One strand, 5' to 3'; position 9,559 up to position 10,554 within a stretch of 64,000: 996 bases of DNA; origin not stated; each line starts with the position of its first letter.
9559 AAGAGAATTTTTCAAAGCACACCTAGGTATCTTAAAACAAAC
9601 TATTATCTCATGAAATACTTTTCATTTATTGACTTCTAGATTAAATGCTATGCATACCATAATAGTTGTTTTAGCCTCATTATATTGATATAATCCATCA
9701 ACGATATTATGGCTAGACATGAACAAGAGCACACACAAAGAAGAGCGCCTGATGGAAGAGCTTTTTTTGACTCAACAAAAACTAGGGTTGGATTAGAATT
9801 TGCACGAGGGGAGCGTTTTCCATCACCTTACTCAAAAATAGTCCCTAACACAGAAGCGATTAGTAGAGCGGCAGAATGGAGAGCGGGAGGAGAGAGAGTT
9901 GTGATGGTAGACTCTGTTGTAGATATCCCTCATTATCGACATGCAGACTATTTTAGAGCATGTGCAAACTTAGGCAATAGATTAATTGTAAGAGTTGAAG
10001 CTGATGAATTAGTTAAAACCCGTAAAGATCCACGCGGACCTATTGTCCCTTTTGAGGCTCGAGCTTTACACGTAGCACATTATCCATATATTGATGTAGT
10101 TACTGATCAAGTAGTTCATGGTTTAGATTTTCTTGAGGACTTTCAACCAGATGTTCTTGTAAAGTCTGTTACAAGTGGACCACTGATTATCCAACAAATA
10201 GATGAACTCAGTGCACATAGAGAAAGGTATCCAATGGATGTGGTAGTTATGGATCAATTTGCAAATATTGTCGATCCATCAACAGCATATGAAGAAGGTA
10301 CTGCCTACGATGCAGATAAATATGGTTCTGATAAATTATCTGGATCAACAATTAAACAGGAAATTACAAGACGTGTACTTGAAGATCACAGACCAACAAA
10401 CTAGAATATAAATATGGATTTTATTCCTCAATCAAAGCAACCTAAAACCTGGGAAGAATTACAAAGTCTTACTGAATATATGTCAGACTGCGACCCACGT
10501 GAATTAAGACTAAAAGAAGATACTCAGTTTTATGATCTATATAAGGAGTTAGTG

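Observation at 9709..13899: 2-Hydroxyethylphosphonate pathway (PepM-Ppd-FeADH) next to a stand-alone CTP_transf_like cytidylyltransferase, resembling split Fom1/Fom2/FomC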

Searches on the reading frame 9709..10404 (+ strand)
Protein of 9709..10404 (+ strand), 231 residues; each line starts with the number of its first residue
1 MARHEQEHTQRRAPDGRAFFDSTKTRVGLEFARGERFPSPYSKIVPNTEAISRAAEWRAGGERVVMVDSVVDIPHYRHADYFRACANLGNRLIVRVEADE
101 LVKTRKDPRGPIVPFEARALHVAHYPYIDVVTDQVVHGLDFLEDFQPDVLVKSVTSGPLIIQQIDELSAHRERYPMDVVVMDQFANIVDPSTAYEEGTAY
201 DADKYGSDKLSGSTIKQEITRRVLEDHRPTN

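Call 3: search_protein_families(library=pfam, proteins=[window:9709-10404:+], max_evalue=0.01)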
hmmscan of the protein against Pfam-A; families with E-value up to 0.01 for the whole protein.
window:9709-10404:+ (231 aa): 1 family
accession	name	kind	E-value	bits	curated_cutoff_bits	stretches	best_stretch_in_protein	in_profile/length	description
PF01467.32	CTP_transf_like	-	2.2e-06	28.3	21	1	72-179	7-113/133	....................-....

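Call 4: search_protein_families(library=ncbifam, proteins=[window:9709-10404:+], max_evalue=0.01)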
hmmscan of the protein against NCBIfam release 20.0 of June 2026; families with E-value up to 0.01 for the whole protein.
window:9709-10404:+ (231 aa): 4 families
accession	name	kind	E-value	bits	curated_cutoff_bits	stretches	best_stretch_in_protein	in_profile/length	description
NF008454.0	PRK11316.1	equivalog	1.7e-13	50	521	1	47-153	325-432/475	bifunctional D-glycero-beta-D-manno-heptose-7-phosphate kinase/D-glycero-beta-D-manno-heptose 1-phosphate adenylyltransferase HldE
TIGR02199.1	rfaE_dom_II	equivalog_domain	3.3e-13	49.7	181.5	1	54-153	3-103/144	D-glycero-beta-D-manno-heptose 1-phosphate adenylyltransferase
TIGR01518.1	g3p_cytidyltrns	equivalog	0.0022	18.1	165.4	1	65-132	1-66/125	glycerol-3-phosphate cytidylyltransferase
TIGR00125.1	cyt_tran_rel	domain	0.0035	17.5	27.7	1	65-125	2-59/65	adenylyltransferase/cytidyltransferase family protein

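Call 19: find_homologous_proteins(query=window:9709-10404:+, max_evalue=0.001)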
Query window:9709-10404:+ (231 aa): 12 proteins with E <= 0.001 among 519 candidates.
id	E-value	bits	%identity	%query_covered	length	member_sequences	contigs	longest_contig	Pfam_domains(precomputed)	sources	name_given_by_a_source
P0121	5.5e-151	518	100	100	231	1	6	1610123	PF01467.33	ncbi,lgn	-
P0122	1.4e-87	311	69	86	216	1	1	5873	PF01467.33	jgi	jgi:glycerol-3-phosphate cytidylyltransferase-like family protein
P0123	5.1e-81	289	65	85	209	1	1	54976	PF01467.33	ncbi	-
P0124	1.4e-79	285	64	85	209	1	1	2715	PF01467.33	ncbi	-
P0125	1.3e-60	223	51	85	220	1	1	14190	PF01467.33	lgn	-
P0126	1.7e-55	206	51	81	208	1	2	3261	PF01467.33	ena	-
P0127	1.7e-54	203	49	83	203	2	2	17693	-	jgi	jgi:glycerol-3-phosphate cytidylyltransferase-like family protein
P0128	2.6e-53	199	46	83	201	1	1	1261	-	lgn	-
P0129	1.3e-50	190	48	85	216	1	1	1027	-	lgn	-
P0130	6.7e-49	184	47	88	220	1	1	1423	PF01467.33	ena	-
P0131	4.8e-10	57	39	46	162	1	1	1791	PF01467.33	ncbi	-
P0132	8.1e-10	57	36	47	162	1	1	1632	PF01467.33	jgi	-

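Call 21: find_encoding_contigs(protein=P0123, flank=8000, max_places=2)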
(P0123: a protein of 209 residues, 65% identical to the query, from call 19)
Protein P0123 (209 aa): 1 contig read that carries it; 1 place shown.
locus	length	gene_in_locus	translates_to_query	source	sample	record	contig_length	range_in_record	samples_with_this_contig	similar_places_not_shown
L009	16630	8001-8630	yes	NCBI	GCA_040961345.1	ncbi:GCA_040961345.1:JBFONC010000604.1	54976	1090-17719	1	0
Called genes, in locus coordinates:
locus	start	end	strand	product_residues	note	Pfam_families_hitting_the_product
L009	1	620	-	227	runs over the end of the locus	-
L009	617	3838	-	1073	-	PF13191:AAA_16 (faint), PF13401:AAA_22 (faint)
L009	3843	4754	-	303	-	PF28110:DpdG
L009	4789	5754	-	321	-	-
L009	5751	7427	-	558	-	PF00270:DEAD, PF00271:Helicase_C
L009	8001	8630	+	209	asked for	PF01467:CTP_transf_like (faint)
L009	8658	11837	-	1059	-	PF13676:TIR_2, PF00931:NB-ARC, PF13424:TPR_12, PF17874:TPR_MalT (weak), PF13424:TPR_12, PF00515:TPR_1 (weak), PF13424:TPR_12, PF13424:TPR_12, +5 more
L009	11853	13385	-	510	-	-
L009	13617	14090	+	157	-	PF00908:dTDP_sugar_isom, PF14667:Polysacc_synt_C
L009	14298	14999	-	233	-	PF00293:NUDIX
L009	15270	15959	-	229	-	-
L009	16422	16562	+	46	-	-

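Call 22: find_encoding_contigs(protein=P0125, flank=8000, max_places=2)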
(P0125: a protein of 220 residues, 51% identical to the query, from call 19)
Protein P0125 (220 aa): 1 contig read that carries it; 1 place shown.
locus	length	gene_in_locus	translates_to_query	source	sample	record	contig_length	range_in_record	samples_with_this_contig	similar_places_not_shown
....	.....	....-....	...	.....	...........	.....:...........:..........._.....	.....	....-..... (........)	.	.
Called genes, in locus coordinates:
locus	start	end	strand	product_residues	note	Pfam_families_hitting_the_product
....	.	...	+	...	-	?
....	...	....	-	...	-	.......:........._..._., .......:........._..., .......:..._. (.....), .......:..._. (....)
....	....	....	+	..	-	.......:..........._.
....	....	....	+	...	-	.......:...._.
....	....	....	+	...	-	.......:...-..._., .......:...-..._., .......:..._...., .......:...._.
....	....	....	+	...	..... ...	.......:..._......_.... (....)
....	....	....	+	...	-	-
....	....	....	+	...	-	-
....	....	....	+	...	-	-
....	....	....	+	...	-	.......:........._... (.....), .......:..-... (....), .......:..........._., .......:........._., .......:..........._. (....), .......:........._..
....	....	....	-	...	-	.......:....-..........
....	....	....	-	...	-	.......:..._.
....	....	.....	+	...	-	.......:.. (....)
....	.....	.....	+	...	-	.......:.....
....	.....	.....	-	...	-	-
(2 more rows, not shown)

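Call 23: find_encoding_contigs(protein=P0127, flank=8000, max_places=2)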
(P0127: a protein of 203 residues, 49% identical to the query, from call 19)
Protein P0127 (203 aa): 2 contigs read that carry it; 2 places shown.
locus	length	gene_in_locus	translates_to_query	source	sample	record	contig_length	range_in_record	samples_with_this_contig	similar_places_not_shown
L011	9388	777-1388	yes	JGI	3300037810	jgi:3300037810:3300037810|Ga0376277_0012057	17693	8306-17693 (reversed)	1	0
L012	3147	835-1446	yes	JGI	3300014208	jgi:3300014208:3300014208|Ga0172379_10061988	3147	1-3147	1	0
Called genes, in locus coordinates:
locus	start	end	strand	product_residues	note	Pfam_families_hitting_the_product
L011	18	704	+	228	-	PF00013:KH_1, PF00575:S1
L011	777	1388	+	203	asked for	-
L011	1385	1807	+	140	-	-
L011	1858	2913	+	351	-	PF07728:AAA_5 (weak), PF13401:AAA_22 (faint), PF00004:AAA, PF22667:Lon_lid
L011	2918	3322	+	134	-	-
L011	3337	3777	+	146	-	PF10648:Gmad2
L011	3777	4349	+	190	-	PF03167:UDG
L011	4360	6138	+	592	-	PF00753:Lactamase_B (weak), PF12706:Lactamase_B_2 (weak), PF22505:RNase_J_b_CASP, PF17770:RNase_J_C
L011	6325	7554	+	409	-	PF00587:tRNA-synt_2b, PF03129:HGTP_anticodon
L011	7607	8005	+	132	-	-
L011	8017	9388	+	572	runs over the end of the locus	PF17854:FtsK_alpha, PF01580:FtsK_SpoIIIE, PF09397:FtsK_gamma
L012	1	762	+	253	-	?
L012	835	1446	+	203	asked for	-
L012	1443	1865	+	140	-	-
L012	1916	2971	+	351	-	PF07728:AAA_5 (weak), PF13401:AAA_22 (faint), PF00004:AAA, PF22667:Lon_lid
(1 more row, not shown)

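Call 26: search_solved_structures(query=A3, max_evalue=1)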
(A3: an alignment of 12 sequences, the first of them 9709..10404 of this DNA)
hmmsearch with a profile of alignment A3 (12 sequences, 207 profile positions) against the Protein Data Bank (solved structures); distinct sequences matched with E-value up to 1: 15.
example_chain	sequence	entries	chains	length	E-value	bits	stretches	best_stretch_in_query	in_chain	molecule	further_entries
3elb_A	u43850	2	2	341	3.8e-24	88.8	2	41-152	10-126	Ethanolamine-phosphate cytidylyltransferase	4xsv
5x9q_A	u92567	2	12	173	3.1e-22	82.5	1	37-130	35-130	Putative cytidylyltransferase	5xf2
3glv_A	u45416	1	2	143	5.4e-11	45.8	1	39-129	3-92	Lipopolysaccharide core biosynthesis protein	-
2b7l_A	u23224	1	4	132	1.1e-09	41.6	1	41-128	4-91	glycerol-3-phosphate cytidylyltransferase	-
3hl4_A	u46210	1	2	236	2.6e-06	30.5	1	41-126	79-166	Choline-phosphate cytidylyltransferase A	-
4mvc_A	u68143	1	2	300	2.9e-06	30.4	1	41-126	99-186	Choline-phosphate cytidylyltransferase A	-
9hsg_A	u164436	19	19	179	2.9e-06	30.4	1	34-126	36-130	choline-phosphate cytidylyltransferase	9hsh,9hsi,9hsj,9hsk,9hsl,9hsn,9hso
9hsm_A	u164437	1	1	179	2.9e-06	30.4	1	34-126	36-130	choline-phosphate cytidylyltransferase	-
4zcp_A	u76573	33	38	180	2.9e-06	30.4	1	34-126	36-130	Cholinephosphate cytidylyltransferase | Choline-phosphate cytidylyltransferase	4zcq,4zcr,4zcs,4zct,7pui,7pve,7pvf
1coz_A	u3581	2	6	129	3.1e-06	30.3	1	41-111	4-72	PROTEIN (GLYCEROL-3-PHOSPHATE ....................) | glycerol-3-phosphate cytidylyltransferase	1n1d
4mvd_B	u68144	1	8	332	6.1e-06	29.3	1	41-126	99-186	Choline-phosphate cytidylyltransferase A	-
5x3d_A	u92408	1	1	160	0.0005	23.1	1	40-130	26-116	Phosphoenolpyruvate phosphomutase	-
3p0u_A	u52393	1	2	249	0.71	12.8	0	157-195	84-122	Nuclear receptor subfamily 2 group C member 2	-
3q10_A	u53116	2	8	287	0.71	12.8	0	27-72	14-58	Pantoate--beta-alanine ligase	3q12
7xva_A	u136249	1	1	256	0.73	12.7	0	157-195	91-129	Nuclear receptor subfamily 2 group C member 2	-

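Call 29: find_related_loci(query=A4, collection=genome_contigs, flank=10000)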
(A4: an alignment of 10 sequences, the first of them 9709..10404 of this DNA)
Query A4 (231 aa) in genome_contigs; peptide patterns used: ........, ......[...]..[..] (x = any residue, [..] = any of these).
32 stretches matched a pattern; 1 encode a relative of the query (tblastn E <= 1e-3); 1 distinct loci.
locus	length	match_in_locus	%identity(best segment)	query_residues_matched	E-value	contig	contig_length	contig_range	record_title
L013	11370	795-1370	48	35-226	1e-63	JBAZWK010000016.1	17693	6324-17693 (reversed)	MAG: Candidatus Shapirobacteria bacterium isolate SO_2017_GW1_30 NODE_12057_length_17693_cov_1.094273_OW334_2017, whole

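Call 43: predict_structure(alignment_id=A4)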
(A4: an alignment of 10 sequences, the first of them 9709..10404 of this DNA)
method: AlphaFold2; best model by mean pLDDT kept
length: 231 residues; sequences in the alignment: 10
mean_pLDDT: 77.1   pTM: 0.72
mean pLDDT of the five models: 77.1, 75.8, 75.4, 65.8, 60.5
residues with pLDDT >= 90: 73; 70-90: 91; 50-70: 36; < 50: 31
segments of 3 or more residues with pLDDT < 50: 1-14, 17-32
pLDDT, mean of each block of 10 residues (from residue 1): 46 46 41 62 94 97 90 81 95 92 70 87 94 85 93 78 78 84 84 78 69 67 66 44
secondary structure, 60 per line:
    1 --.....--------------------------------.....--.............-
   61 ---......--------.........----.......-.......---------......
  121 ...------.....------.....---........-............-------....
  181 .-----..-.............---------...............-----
elements in order: H3-7 H40-43 H47-59 E64-69 H78-86 E91-97 H99-105 H115-123 E130-134 H141-145 E149-153 H158-169 E177-181 H190-202 H212-226
